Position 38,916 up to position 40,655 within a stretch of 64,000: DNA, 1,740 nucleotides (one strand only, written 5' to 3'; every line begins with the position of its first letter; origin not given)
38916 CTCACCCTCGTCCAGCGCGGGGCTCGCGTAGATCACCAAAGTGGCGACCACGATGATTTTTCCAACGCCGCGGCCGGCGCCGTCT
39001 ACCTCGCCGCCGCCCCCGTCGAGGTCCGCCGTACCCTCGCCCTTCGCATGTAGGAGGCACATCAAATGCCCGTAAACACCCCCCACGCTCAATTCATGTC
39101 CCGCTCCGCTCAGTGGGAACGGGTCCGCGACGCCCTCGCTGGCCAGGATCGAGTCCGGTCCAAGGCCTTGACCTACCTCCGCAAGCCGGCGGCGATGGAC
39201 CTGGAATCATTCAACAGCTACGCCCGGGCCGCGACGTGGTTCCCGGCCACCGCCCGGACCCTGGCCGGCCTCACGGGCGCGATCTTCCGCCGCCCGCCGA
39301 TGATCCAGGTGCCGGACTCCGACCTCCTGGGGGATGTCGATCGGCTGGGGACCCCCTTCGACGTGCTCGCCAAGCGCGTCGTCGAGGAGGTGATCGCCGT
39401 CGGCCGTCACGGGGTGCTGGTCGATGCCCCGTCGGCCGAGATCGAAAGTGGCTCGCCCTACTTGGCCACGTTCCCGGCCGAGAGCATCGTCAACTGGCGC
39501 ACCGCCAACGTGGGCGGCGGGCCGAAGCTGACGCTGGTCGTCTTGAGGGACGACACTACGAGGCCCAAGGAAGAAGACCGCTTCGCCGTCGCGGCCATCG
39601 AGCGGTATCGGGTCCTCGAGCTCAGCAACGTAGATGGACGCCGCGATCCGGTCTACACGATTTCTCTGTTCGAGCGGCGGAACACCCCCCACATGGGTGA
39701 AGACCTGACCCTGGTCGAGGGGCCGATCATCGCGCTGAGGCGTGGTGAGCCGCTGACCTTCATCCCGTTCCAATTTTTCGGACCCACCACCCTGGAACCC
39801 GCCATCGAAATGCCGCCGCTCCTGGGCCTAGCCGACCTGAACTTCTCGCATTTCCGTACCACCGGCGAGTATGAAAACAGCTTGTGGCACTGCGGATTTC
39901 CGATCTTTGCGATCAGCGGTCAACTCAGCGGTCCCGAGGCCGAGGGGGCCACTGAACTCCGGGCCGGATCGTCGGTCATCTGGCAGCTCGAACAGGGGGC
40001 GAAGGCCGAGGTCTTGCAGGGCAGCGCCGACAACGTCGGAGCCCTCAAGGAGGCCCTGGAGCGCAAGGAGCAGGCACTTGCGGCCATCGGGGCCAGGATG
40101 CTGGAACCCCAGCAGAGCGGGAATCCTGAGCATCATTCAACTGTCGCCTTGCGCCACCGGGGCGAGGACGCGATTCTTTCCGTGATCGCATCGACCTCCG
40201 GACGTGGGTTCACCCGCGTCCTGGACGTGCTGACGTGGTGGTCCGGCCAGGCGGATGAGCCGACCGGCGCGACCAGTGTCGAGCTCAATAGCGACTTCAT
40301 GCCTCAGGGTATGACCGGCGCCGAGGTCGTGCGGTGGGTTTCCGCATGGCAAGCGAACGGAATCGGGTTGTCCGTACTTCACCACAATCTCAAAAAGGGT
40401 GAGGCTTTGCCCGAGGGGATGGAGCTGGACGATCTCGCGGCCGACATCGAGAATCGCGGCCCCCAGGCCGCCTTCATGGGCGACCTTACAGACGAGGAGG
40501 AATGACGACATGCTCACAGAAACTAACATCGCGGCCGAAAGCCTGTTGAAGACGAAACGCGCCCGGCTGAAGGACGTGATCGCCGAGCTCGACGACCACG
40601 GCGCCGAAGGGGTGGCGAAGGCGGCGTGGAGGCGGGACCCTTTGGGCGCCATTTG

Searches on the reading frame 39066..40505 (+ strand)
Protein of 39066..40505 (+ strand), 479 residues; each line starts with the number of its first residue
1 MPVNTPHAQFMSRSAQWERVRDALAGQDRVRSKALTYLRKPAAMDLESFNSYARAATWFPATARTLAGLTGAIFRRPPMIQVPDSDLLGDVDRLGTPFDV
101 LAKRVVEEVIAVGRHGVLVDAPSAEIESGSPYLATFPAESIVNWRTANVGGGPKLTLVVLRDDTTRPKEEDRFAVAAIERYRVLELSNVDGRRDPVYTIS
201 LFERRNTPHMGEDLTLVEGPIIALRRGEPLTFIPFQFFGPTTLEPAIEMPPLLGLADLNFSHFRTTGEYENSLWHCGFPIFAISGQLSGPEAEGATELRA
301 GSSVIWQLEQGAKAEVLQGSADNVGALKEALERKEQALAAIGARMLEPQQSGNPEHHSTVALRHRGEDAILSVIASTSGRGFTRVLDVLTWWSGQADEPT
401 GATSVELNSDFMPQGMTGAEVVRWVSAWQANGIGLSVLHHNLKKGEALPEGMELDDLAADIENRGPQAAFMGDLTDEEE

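Call 26: search_protein_families(library=pfam, proteins=[window:39066-40505:+], max_evalue=0.00001)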
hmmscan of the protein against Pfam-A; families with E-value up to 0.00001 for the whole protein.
window:39066-40505:+ (479 aa): 1 family
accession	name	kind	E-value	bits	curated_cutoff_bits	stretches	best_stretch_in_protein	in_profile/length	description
PF13264.11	DUF4055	-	1.5e-27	96.9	25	1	251-392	1-139/140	Domain of unknown function (DUF4055)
